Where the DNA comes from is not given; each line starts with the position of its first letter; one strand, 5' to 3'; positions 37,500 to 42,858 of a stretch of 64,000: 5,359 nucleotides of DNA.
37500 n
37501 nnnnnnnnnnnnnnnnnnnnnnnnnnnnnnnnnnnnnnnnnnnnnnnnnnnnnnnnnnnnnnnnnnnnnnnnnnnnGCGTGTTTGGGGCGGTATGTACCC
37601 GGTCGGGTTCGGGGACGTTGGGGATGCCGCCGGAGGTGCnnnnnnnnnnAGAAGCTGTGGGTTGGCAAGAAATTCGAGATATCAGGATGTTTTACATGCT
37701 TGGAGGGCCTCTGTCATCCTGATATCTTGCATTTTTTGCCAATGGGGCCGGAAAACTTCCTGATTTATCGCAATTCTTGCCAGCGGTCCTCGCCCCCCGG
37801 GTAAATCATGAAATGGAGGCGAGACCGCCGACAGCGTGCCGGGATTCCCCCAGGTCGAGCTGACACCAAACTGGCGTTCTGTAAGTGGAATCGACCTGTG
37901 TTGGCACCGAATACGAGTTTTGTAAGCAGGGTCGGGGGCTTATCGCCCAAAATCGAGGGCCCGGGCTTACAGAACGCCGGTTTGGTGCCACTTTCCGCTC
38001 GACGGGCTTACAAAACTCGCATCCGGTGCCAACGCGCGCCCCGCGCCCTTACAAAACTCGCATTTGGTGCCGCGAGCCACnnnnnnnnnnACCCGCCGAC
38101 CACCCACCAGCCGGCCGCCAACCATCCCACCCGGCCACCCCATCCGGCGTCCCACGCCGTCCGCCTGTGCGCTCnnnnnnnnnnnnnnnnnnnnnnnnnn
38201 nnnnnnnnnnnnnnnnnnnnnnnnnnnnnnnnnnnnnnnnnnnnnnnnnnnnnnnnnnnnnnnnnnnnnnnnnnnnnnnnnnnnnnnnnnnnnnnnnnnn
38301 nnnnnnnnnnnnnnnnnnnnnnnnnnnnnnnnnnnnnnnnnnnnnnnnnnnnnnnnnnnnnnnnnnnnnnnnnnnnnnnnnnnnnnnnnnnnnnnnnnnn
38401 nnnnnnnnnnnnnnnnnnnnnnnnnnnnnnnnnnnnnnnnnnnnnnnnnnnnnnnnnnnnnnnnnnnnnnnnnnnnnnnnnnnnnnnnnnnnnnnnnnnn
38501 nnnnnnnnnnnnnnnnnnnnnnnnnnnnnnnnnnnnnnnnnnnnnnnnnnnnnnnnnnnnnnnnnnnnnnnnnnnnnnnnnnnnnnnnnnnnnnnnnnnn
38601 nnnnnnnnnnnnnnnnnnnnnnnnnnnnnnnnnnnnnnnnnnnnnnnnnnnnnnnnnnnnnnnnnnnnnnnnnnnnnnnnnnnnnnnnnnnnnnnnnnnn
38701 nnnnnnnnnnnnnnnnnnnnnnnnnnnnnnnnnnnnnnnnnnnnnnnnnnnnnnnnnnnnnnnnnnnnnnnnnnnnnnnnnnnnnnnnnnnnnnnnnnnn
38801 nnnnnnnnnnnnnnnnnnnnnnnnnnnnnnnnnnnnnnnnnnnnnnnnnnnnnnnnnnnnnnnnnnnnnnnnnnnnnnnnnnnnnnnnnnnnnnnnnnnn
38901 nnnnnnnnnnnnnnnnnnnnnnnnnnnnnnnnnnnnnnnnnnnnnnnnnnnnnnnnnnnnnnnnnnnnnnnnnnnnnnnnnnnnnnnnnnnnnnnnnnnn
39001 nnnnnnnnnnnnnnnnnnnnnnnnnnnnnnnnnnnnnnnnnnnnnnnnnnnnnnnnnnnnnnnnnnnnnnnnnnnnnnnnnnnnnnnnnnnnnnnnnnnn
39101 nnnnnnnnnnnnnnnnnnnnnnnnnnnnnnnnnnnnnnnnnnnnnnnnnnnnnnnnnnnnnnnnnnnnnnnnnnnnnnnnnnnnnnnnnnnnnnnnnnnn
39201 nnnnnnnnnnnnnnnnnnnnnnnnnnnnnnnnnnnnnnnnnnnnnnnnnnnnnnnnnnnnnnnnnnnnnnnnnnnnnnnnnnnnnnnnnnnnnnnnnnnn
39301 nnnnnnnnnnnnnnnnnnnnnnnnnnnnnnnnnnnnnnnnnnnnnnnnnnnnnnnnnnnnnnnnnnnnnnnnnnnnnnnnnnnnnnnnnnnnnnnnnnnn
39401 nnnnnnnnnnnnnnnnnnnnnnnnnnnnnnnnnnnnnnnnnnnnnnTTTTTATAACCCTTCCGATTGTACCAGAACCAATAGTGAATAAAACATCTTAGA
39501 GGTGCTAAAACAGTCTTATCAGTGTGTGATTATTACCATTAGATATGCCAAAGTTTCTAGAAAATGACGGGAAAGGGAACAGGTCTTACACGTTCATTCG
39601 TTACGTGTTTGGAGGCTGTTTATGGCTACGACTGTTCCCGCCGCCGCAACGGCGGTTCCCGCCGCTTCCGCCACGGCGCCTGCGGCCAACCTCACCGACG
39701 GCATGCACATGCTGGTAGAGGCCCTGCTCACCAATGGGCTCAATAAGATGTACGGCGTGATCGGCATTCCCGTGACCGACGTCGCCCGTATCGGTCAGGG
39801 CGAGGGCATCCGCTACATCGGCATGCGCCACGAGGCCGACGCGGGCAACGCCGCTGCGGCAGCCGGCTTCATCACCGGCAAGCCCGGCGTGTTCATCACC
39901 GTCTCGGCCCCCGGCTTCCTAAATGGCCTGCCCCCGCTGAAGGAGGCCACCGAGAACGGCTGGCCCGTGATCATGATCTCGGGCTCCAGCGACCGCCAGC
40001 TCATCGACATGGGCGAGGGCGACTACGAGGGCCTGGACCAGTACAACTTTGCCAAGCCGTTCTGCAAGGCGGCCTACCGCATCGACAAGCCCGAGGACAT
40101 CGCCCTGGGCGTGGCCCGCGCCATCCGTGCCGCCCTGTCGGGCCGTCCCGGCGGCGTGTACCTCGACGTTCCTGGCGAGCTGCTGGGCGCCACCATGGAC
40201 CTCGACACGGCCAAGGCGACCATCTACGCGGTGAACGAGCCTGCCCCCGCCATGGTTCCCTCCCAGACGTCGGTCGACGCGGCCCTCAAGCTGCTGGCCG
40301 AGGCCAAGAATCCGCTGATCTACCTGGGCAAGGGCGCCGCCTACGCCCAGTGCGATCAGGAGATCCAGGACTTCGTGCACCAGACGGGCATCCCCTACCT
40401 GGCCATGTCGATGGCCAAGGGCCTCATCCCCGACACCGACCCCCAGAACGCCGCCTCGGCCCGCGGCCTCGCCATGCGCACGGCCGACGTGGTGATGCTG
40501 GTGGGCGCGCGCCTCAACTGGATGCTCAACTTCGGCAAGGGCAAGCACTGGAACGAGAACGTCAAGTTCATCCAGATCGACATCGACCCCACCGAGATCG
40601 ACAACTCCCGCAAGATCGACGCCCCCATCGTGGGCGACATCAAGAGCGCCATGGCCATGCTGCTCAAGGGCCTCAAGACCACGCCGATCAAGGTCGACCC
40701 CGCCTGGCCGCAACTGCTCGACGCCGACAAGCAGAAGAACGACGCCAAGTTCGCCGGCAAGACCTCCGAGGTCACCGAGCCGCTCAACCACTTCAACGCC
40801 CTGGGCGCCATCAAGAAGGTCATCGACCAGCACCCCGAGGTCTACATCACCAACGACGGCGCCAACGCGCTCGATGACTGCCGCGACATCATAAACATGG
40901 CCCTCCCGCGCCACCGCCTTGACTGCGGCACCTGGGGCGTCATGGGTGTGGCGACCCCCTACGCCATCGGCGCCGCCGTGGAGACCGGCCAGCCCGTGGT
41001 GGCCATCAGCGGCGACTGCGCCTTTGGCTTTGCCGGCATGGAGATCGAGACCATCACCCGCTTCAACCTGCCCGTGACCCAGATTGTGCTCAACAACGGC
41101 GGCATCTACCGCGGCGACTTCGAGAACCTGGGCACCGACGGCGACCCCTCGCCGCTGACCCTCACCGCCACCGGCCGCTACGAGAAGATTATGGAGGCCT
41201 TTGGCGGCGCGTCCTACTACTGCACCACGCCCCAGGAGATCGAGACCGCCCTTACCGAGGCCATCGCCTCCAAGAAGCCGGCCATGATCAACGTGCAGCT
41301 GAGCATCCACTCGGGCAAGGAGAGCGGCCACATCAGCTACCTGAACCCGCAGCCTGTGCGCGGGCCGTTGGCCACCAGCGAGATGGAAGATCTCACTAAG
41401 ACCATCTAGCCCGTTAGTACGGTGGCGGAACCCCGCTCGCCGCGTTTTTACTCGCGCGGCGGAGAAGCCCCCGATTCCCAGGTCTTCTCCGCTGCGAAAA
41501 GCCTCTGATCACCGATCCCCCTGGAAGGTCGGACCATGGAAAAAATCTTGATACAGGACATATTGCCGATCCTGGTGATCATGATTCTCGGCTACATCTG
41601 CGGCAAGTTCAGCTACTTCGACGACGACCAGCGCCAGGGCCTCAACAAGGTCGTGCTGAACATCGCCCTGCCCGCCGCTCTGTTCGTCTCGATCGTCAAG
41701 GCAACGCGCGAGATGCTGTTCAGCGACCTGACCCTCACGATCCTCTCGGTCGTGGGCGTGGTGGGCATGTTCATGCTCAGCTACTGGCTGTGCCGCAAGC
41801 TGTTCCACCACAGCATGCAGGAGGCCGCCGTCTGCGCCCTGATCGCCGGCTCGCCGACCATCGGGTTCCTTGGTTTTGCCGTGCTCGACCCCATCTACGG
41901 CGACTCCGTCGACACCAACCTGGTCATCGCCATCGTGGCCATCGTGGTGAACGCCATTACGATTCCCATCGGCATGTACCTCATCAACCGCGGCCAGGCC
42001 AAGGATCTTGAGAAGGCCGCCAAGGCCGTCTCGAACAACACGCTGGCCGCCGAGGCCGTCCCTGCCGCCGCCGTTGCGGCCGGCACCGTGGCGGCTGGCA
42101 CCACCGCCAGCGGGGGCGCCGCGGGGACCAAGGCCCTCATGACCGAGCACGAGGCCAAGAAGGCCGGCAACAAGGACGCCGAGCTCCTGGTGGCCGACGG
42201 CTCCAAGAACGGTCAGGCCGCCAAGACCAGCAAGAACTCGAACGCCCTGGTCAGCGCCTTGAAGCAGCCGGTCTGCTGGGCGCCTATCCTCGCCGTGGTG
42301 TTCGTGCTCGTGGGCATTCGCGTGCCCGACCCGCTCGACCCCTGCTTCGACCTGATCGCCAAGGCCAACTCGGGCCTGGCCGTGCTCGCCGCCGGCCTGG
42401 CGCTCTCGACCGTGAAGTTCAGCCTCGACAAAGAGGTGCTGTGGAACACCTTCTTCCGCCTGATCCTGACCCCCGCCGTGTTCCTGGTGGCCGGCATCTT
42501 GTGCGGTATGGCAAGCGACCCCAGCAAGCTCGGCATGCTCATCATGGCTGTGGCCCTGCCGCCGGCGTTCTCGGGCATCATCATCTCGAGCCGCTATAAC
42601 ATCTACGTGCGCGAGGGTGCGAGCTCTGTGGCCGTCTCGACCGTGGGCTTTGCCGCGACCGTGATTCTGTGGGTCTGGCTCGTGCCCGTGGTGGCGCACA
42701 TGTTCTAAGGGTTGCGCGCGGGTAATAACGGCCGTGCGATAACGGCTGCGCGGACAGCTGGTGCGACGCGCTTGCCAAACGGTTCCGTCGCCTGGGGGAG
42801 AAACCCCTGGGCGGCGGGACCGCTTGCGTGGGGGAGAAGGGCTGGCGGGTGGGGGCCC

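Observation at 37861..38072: Family-1 phased array, locus D, between PFOR and frc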

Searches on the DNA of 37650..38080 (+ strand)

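Call 89: search_dna_similar(query=window:37650-38080:+, collection=plasmids, mode=distant, max_evalue=0.01, max_rows=10)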
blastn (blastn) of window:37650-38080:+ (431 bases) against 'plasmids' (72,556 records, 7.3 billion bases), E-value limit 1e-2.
No match.

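Call 90: search_dna_similar(query=window:37650-38080:+, collection=phages, mode=distant, max_evalue=0.01, max_rows=10)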
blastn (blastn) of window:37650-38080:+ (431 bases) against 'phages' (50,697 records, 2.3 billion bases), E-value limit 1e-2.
No match.
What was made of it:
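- There is no similarity to any plasmid or phage record (calls 89, 90).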

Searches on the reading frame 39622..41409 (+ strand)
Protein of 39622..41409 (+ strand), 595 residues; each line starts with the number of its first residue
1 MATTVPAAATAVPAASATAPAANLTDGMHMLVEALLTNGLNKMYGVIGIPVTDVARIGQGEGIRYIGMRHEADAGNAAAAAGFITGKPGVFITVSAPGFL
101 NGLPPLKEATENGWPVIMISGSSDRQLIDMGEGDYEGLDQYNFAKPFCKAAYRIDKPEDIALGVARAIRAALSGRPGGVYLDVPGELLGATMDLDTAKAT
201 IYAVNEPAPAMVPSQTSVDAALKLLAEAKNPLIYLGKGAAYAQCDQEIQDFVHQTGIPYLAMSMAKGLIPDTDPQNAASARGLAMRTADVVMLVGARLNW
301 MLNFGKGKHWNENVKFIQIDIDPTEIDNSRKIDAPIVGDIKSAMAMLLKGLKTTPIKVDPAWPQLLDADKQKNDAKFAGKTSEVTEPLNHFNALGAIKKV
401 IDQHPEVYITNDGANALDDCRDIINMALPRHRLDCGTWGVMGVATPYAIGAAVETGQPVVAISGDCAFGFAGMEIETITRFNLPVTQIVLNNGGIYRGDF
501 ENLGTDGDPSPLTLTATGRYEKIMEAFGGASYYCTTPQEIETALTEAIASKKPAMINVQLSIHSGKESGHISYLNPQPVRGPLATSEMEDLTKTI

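Call 28: search_protein_families(library=pfam, proteins=[window:39622-41409:+])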
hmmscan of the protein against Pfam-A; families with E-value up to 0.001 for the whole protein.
window:39622-41409:+ (595 aa): 3 families
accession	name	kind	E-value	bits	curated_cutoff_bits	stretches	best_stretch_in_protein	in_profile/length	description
PF00205.28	TPP_enzyme_M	-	3.8e-36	124.3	30.4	1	218-346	1-136/137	Thiamine pyrophosphate enzyme, central domain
PF02775.26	TPP_enzyme_C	-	8.3e-25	87.8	21.9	1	425-558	14-151/151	Thiamine pyrophosphate enzyme, C-terminal TPP binding domain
PF02776.23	TPP_enzyme_N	-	2.3e-24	85.9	26.8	1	27-132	3-107/119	Thiamine pyrophosphate enzyme, N-terminal TPP binding domain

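Call 94: search_protein_families(library=ncbifam, proteins=[window:39622-41409:+], max_evalue=0.00001)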
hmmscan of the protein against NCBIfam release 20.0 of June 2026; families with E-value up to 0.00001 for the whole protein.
window:39622-41409:+ (595 aa): 52 families (the best 25 are shown)
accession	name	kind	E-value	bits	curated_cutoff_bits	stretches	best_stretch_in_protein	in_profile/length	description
NF006721.0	PRK09259.1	equivalog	3e-268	891.2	557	1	18-580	8-570/574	oxalyl-CoA decarboxylase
TIGR03254.1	oxalate_oxc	equivalog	2.3e-249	828.7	739.4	1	24-577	2-554/554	oxalyl-CoA decarboxylase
TIGR00118.1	acolac_lg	equivalog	2.1e-70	237.8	538.35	1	27-561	3-535/557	biosynthetic-type acetolactate synthase large subunit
NF004516.0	PRK05858.1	equivalog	1.2e-69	235.3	587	1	27-559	13-534/548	acetolactate synthase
NF006122.0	PRK08266.1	subfamily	3e-67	227.3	571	1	27-564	6-528/543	hypothetical protein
NF005860.0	PRK07789.1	equivalog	1.9e-65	221.4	881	1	15-558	24-576/615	acetolactate synthase large subunit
NF006319.0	PRK08527.1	equivalog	1.1e-62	212.2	905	1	26-561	5-539/565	acetolactate synthase large subunit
NF058623.1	HdaclCoAlyACT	equivalog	4.9e-62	210.4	600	1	29-561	14-541/575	2-hydroxyacyl-CoA lyase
NF004919.0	PRK06276.1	equivalog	3.2e-61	207.4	866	1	27-560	3-538/582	acetolactate synthase large subunit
NF005651.0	PRK07418.1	subfamily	6.7e-60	202.9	942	1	20-560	14-559/617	acetolactate synthase large subunit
NF006378.0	PRK08617.1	equivalog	2e-59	201.4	510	1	25-560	8-538/556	acetolactate synthase AlsS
NF006581.0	PRK09107.1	equivalog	7.6e-59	199.5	974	1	23-561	9-554/595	acetolactate synthase 3 large subunit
NF005712.0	PRK07524.1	subfamily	8.2e-59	199.5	500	1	29-560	7-529/536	5-guanidino-2-oxopentanoate decarboxylase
NF004710.0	PRK06048.1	equivalog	1.2e-58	198.9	976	1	26-561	9-538/561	acetolactate synthase large subunit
NF006524.0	PRK08978.1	equivalog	9.5e-58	195.8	738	1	26-561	2-525/548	acetolactate synthase 2 catalytic subunit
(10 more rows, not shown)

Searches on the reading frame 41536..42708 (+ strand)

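Call 9: search_protein_families(library=pfam, proteins=[window:41536-42708:+])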
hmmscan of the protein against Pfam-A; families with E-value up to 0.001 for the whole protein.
window:41536-42708:+ (390 aa): 1 family
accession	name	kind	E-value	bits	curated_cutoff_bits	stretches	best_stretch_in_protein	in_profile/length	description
PF03547.23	Mem_trans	-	1.2e-63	215.3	25.7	1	5-380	2-343/343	Membrane transport protein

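Call 94: search_protein_families(library=ncbifam, proteins=[window:41536-42708:+], max_evalue=0.00001)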
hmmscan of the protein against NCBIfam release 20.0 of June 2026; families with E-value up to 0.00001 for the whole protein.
window:41536-42708:+ (390 aa): 2 families
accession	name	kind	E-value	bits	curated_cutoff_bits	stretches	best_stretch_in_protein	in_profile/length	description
NF007384.0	PRK09903.1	equivalog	3.7e-113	377.9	404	2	3-183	3-183/314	transporter YfdV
TIGR00946.1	2a69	subfamily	2.2e-35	122.3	246.05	1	6-383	7-334/336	auxin efflux carrier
